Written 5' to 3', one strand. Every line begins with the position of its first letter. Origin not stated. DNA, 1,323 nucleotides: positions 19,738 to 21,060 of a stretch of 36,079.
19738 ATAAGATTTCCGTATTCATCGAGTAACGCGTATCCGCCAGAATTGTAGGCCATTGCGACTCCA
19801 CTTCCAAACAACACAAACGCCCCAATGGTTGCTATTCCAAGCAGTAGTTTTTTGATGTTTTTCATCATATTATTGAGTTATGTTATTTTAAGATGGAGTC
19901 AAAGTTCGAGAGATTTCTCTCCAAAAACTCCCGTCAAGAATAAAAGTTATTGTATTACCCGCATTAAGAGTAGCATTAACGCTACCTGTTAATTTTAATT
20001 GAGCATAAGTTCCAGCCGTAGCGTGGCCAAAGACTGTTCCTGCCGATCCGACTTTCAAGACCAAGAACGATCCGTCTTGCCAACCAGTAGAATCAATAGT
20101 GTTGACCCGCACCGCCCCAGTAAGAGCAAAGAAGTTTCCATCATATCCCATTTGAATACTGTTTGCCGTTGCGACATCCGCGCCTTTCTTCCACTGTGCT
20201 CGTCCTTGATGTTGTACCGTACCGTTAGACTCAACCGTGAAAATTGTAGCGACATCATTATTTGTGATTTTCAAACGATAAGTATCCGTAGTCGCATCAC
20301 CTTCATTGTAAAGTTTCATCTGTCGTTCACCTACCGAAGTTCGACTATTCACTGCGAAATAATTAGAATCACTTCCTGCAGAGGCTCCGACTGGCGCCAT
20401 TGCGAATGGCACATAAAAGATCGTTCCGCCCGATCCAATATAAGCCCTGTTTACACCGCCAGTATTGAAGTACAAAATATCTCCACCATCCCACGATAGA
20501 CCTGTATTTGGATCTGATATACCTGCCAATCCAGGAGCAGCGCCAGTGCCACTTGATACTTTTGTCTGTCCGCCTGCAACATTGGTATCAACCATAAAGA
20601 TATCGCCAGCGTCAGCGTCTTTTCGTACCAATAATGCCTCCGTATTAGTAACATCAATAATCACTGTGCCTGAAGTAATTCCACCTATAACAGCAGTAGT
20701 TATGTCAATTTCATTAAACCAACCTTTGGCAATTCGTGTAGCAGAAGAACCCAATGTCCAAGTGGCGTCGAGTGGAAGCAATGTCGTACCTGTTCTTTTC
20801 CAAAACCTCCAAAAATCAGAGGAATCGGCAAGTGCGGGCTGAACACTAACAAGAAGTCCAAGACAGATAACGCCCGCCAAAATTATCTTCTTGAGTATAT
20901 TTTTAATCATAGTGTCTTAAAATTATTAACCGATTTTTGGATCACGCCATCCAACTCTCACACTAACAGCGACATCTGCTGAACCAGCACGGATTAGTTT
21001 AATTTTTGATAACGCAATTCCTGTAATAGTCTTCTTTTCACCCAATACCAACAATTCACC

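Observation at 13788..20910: A 7 kb block of exported and membrane proteins between the head and tail modules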

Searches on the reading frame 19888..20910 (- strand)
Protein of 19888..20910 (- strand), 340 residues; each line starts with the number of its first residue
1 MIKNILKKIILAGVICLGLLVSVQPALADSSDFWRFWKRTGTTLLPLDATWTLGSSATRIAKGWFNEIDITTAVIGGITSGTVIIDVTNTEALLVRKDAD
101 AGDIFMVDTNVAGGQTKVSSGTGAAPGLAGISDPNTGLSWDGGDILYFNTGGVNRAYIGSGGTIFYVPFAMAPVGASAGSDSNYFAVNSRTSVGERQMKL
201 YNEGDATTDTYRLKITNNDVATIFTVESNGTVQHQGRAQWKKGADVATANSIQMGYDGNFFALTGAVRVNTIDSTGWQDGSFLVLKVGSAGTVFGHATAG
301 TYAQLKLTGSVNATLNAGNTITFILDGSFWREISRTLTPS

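Call 4: search_protein_families(library=pfam, proteins=[window:19888-20910:-], max_evalue=0.1)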
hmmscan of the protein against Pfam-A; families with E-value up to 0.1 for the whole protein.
window:19888-20910:- (340 aa): 2 families
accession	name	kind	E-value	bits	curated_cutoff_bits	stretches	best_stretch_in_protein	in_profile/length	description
PF25692.1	Phage_depo_C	-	8.8e-05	23.3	25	1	276-331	37-90/90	Phage depolymerase C-terminal beta sandwich domain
PF03446.21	NAD_binding_2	-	0.021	15.3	21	1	73-122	78-130/161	NAD binding domain of 6-phosphogluconate dehydrogenase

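Call 5: search_protein_families(library=phrogs, proteins=[window:19888-20910:-], max_evalue=0.1)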
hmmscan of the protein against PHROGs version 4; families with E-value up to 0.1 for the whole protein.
window:19888-20910:- (340 aa): 0 families

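Call 10: find_homologous_proteins(query=window:19888-20910:-)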
Query window:19888-20910:- (340 aa): 3 proteins with E <= 0.001 among 5318 candidates.
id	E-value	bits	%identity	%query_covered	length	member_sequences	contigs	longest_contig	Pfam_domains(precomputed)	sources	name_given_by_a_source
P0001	1.4e-211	720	100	97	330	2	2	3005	PF25692.2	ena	-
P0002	6.2e-11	60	38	34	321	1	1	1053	PF25692.2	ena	-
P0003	6.3e-4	37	81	8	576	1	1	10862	-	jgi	jgi:hypothetical protein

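Call 31: search_protein_representatives(protein=window:19888-20910:-)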
Query: 340 residues. Proteins with E-value up to 0.001 (for the whole library): 1833; up to 1e-10: 388; up to 1e-30: 4. The best 150 are listed.
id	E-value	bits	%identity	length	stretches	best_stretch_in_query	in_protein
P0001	4.5e-212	719.7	100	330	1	11-340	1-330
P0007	7.4e-34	134.0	45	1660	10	64-141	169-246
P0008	3.6e-33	131.7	36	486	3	227-336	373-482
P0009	9.8e-31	123.7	41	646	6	60-153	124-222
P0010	3.1e-30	122.1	42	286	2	205-335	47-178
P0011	2.0e-29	119.4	37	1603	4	223-335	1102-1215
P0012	5.3e-29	118.0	41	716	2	229-337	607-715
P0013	5.6e-29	117.9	40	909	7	68-167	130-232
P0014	1.6e-27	113.1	38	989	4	238-336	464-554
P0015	1.7e-27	113.0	32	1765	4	233-337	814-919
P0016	2.9e-27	112.3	41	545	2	235-336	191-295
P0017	1.9e-26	109.6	37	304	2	110-337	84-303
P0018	2.4e-26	109.3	33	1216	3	224-339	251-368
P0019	3.4e-26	108.8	43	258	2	238-335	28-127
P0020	4.8e-26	108.3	40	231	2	230-337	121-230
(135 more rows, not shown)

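Call 43: search_dna_similar(query=window:19888-20910:-, collection=phages, mode=protein, max_rows=30, max_evalue=0.001)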
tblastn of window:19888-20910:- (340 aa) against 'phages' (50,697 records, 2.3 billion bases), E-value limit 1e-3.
No match.

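Call 61: predict_structure(alignment_id=A5)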
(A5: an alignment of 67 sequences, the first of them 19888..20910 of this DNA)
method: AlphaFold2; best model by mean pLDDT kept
length: 340 residues; sequences in the alignment: 67
mean_pLDDT: 66.9   pTM: 0.47
mean pLDDT of the five models: 66.9, 66.4, 65.8, 65.3, 64.7
residues with pLDDT >= 90: 96; 70-90: 37; 50-70: 104; < 50: 103
segments of 3 or more residues with pLDDT < 50: 19-35, 53-55, 110-133, 137-144, 149-166, 170-177, 179-183, 193-197, 202-205
pLDDT, mean of each block of 10 residues (from residue 1): 70 62 44 51 59 49 57 63 70 61 56 41 42 47 47 44 47 46 50 50 52 58 71 80 95 95 95 96 96 97 97 97 98 92
secondary structure, 60 per line:
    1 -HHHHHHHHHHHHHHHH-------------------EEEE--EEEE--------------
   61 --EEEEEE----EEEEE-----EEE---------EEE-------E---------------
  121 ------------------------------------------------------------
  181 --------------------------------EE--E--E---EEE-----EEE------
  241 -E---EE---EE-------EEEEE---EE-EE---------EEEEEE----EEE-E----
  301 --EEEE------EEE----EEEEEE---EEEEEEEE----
elements in order: H2-17 E37-40 E43-46 E63-68 E73-77 E83-85 E95-97 E224-226 E232-234 E260-264 E282-287 E292-294 E303-306 E313-315 E320-325 E329-336

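Call 64: fold_search(model_id=the predicted structure, library=pdb)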
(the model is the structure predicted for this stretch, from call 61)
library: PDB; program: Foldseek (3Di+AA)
matches with E <= 10: 170; with E <= 0.001: 2
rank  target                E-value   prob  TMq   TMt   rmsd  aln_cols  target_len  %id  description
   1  24qj                  1.7e-05  1.00  0.27  0.20  17.0       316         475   11  Crystal structure of a tailspike depolymerase (Solidus_gp83) from Acinetobacter phage Solidus (released 2026-03-25)
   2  9ny6_C                1.7e-05  1.00  0.26  0.29  22.4       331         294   12  Pseudomonas phage Pa223 capsid spike (released 2025-08-06)
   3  7rfo_B                1.4e-03  0.99  0.23  0.24  12.3       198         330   13  SeMet Tailspike protein 4 (TSP4) phage CBA120, residues 1-335, obtained in the presence of LiSO4 (released 2022-02-23)
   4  7rfv                  2.5e-03  0.97  0.21  0.26  11.1       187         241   11  Tailspike protein 4 (TSP4) from phage CBA120, residues 1-250, obtained in the presence of PEG8000 (released 2022-02-23)
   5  7rej_B                2.7e-03  0.99  0.24  0.29  11.3       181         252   13  Tailspike protein 4 (TSP4) from phage CBA120, residues 1-335, obtained in the presence of NaK-Tartrate (released 2022-02-23)
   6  7rfo_C                6.9e-03  0.91  0.21  0.22  12.3       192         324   14  SeMet Tailspike protein 4 (TSP4) phage CBA120, residues 1-335, obtained in the presence of LiSO4 (released 2022-02-23)
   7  7rfo_A                1.2e-02  0.91  0.21  0.22  11.6       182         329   11  SeMet Tailspike protein 4 (TSP4) phage CBA120, residues 1-335, obtained in the presence of LiSO4 (released 2022-02-23)
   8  9f4a_LS               5.3e-02  0.87  0.25  0.15  11.6       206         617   12  Interface between baseplate cup and extended tail tube/sheath of Klebsiella phage KP1 variant vB_Kpn_Lilla1 (released 2025-05-14)
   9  4dny                  7.5e-02  0.87  0.15  0.39   4.3        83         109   13  Crystal structure of enterohemorrhagic E. coli StcE(132-251) (released 2012-05-16)
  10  9f4b_FA               1.4e-01  0.60  0.19  0.12   7.6       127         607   18  Pre-assembled baseplate cup of Klebsiella phage KP1 variant vB_Kpn_Lilla1 (released 2025-05-14)
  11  3soa                  6.1e-01  0.06  0.07  0.05  14.1        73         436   14  Full-length human CaMKII (released 2011-08-31)
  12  8oml_A                6.8e-01  0.06  0.12  0.13  11.6       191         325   15  Crystal structure of Bdellovibrio bacteriovorus Bd1334 C-terminal domains (released 2023-10-25)
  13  4r3d_A                1.5e+00  0.02  0.06  0.06  12.5        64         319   14  Crystal structure of MERS Coronavirus papain like protease (released 2015-08-19)
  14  6of8_E                1.6e+00  0.04  0.07  0.16  15.4        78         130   12  Structure of Thr354Asn, Glu355Gln, Thr412Asn, Ile414Met, Ile464His, and Phe467Met mutant human CamKII-alpha hub domain (released 2019-04-17)
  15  7vy6_E                1.6e+00  0.02  0.09  0.15  13.4       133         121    8  Coxsackievirus B3(VP3-234N) incubate with CD55 at pH7.4 (released 2022-01-19)
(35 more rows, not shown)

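Call 65: fold_search(model_id=the predicted structure, library=viral)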
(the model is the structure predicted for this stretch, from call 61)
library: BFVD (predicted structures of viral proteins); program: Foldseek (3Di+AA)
matches with E <= 10: 336; with E <= 0.001: 84
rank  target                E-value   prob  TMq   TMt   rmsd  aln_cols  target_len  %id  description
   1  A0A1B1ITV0            1.6e-10  1.00  0.28  0.30   6.9       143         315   26  (no name in the UniProt tables at hand)
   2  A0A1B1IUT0            7.7e-09  1.00  0.26  0.16  24.7       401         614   13  (no name in the UniProt tables at hand)
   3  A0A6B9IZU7            1.1e-07  1.00  0.25  0.24   1.8        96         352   22  (no name in the UniProt tables at hand)
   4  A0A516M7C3            1.3e-07  1.00  0.23  0.14  31.2       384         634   13  (no name in the UniProt tables at hand)
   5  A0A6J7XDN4            2.7e-07  1.00  0.24  0.16   3.1       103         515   20  Pectate lyase superfamily protein [uncultured Caudovirales phage]
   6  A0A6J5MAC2            3.9e-07  1.00  0.20  0.17  41.0       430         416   15  Uncharacterized protein [uncultured Caudovirales phage]
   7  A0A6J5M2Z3            4.7e-07  1.00  0.28  0.18   8.7       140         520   14  Uncharacterized protein [uncultured Caudovirales phage]
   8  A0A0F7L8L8            5.9e-07  1.00  0.24  0.13   2.3       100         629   18  C1q domain-containing protein [uncultured marine virus]
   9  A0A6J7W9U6            1.1e-06  1.00  0.26  0.28  24.1       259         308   15  Uncharacterized protein [uncultured Caudovirales phage]
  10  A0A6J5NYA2            1.1e-06  1.00  0.25  0.15  22.2       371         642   13  Uncharacterized protein [uncultured Caudovirales phage]
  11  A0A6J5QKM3            1.3e-06  1.00  0.25  0.14  17.8       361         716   16  Uncharacterized protein [uncultured Caudovirales phage]
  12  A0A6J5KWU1            1.5e-06  1.00  0.29  0.08   7.7       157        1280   15  Uncharacterized protein [uncultured Caudovirales phage]
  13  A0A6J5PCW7            1.8e-06  1.00  0.26  0.26  22.6       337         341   18  Collagen triple helix repeat [uncultured Caudovirales phage]
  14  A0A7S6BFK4            2.3e-06  1.00  0.23  0.12  17.1       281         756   17  Uncharacterized protein [Arthrobacter phage Jinkies]
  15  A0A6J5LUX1            3.1e-06  1.00  0.23  0.18  24.6       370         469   13  Uncharacterized protein [uncultured Caudovirales phage]
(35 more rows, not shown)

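Call 111: search_protein_families(library=ncbifam, proteins=[window:19888-20910:-], max_evalue=0.01)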
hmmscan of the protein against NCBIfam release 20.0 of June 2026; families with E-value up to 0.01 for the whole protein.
window:19888-20910:- (340 aa): 0 families

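Call 112: search_protein_families(library=padloc, proteins=[window:19888-20910:-], max_evalue=0.01)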
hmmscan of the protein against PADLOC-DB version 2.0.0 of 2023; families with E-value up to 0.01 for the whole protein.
window:19888-20910:- (340 aa): 0 families

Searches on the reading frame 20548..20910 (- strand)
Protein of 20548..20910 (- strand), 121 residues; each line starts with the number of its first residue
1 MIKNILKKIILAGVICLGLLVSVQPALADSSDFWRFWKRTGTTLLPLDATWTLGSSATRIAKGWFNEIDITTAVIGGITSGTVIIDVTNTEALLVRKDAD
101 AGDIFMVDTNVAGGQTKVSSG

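Call 38: find_related_loci(query=A3, collection=viral_contigs, flank=10000)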
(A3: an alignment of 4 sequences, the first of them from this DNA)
Query A3 (121 aa) in viral_contigs; peptide patterns used: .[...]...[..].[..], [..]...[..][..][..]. (x = any residue, [..] = any of these).
176 stretches matched a pattern; 68 encode a relative of the query (tblastn E <= 1e-3); 68 distinct loci.
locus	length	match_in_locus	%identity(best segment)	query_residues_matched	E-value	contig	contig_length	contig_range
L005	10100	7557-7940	38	6-110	6e-19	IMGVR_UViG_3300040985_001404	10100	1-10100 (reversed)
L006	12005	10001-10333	41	6-109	6e-18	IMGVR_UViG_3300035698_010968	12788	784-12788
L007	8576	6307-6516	58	49-120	1e-17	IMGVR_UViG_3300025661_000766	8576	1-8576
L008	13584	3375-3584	58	49-120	1e-17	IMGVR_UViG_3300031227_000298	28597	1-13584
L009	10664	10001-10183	61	49-109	1e-16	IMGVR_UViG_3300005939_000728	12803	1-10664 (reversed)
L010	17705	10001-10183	59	49-109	5e-16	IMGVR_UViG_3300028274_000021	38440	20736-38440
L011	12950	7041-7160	70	72-111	3e-12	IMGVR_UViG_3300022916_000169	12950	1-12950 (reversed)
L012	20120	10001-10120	70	72-111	3e-12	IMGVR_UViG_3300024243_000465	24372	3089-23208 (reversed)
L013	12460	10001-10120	70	72-111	3e-12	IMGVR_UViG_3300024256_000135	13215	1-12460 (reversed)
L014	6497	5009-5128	70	72-111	3e-12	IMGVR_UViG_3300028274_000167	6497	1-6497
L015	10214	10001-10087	83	81-109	2e-10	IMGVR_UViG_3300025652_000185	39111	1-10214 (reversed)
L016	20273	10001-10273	40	17-109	3e-10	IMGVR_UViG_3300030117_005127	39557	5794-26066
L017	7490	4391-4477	79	81-109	4e-10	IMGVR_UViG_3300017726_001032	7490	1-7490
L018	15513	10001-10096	72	78-109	5e-10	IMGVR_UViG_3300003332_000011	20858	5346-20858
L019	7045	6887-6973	79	81-109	6e-10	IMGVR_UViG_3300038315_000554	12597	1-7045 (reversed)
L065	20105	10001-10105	49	37-71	4e-6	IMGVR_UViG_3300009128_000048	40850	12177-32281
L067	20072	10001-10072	54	48-71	6e-5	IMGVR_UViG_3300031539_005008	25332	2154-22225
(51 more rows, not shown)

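Call 44: find_related_loci(query=A3, collection=genome_contigs, flank=10000)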
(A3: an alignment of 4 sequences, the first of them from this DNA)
Query A3 (121 aa) in genome_contigs; peptide patterns used: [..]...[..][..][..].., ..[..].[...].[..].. (x = any residue, [..] = any of these).
304 stretches matched a pattern; 9 encode a relative of the query (tblastn E <= 1e-3); 9 distinct loci.
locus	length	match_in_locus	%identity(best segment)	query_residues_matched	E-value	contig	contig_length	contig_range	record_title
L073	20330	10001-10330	44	6-110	3e-26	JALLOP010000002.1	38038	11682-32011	Patescibacteria group bacterium AH-259-L07 AH-259-L07_NODE_2, whole genome shotgun sequence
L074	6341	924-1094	41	36-110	3e-12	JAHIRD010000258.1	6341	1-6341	MAG: Proteobacteria bacterium isolate MM_PC_MetaG.mb.113 MM_PC_MetaG.mb.113_k141_1248644, whole genome shotgun sequence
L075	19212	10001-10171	54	53-109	3e-10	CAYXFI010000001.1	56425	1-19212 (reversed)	MAG TPA_asm: uncultured Cytophagia bacterium isolate SRP338002_co1_109 genome assembly, contig: NODE_525_length_56425_co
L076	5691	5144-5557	88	81-109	9e-10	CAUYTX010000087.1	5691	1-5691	Gammaproteobacteria bacterium strain CCP3-SC1AL1 genome assembly, contig: CCP3SC1AL1_Contig_179, whole genome shotgun se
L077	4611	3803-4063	43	43-121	2e-9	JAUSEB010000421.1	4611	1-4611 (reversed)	MAG: Armatimonadota bacterium isolate E14_maxbin.151 E14_k141_674796, whole genome shotgun sequence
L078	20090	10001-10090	70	80-109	5e-9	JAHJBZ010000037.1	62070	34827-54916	MAG: Patescibacteria group bacterium isolate Modern_marine.mb.280 Modern_marine.mb.280_k141_1224317, whole genome shotgu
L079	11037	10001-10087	66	81-109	3e-8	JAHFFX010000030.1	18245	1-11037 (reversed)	MAG: Candidatus Omnitrophota bacterium isolate nzgw301 NODE_3219_length_18246_cov_3.218207, whole genome shotgun sequenc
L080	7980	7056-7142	62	81-109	7e-7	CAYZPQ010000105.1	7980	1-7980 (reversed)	MAG TPA_asm: uncultured Planctomycetales bacterium isolate SRP219642_co4_193 genome assembly, contig: NODE_15473_length_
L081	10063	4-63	70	90-109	7e-6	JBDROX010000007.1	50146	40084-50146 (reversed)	MAG: Candidatus Magasanikbacteria bacterium isolate MEGAHIT-group-1.981 k141_1832303, whole genome shotgun sequence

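Call 98: search_protein_families(library=pfam, proteins=[L065:11138-13168:+, L065:15906-16796:+, L008:4831-7053:+, L010:11481-12260:+, L008:2815-3228:+, L067:13699-14313:+, L065:13195-14379:+, L065:14400-15884:+], max_evalue=0.001)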
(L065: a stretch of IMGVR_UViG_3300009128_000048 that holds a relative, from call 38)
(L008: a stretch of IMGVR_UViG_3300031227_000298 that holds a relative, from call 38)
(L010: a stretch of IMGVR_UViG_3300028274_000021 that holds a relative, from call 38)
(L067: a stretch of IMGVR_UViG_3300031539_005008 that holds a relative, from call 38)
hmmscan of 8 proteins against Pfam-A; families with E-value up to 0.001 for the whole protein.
L065:11138-13168:+ (677 aa): 2 families
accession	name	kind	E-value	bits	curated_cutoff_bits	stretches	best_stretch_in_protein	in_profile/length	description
PF13385.13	Laminin_G_3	-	7.3e-36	124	27.6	2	510-665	1-151/151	Concanavalin A-like lectin/glucanases superfamily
PF22925.3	TS_C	-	1.2e-05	25.5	27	1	515-661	53-201/202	Trans-sialidase, C-terminal domain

L065:15906-16796:+ (297 aa): 2 families
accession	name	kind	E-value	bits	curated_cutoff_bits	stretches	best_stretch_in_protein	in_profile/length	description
PF13385.13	Laminin_G_3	-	1.8e-22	80.5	27.6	1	100-263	2-145/151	Concanavalin A-like lectin/glucanases superfamily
PF02210.31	Laminin_G_2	-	0.00039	21.3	22.9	0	167-260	29-125/126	Laminin G domain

L008:4831-7053:+ (741 aa): 1 family
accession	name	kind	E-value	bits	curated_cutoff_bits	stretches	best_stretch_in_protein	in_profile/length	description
PF09603.15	Fib_succ_major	-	1.2e-34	120.6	33.9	1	505-740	1-187/187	Fibrobacter succinogenes major domain (Fib_succ_major)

L010:11481-12260:+ (260 aa): 0 families

L008:2815-3228:+ (138 aa): 0 families

L067:13699-14313:+ (205 aa): 1 family
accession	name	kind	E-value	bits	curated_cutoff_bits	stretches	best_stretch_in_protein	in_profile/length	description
PF01551.29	Peptidase_M23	-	7.9e-08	32.8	28.7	1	72-142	24-91/96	Peptidase family M23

L065:13195-14379:+ (395 aa): 0 families

L065:14400-15884:+ (495 aa): 1 family
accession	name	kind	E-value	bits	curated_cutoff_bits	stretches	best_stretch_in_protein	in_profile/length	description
PF25692.1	Phage_depo_C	-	4.4e-06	27.5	25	1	430-487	33-89/90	Phage depolymerase C-terminal beta sandwich domain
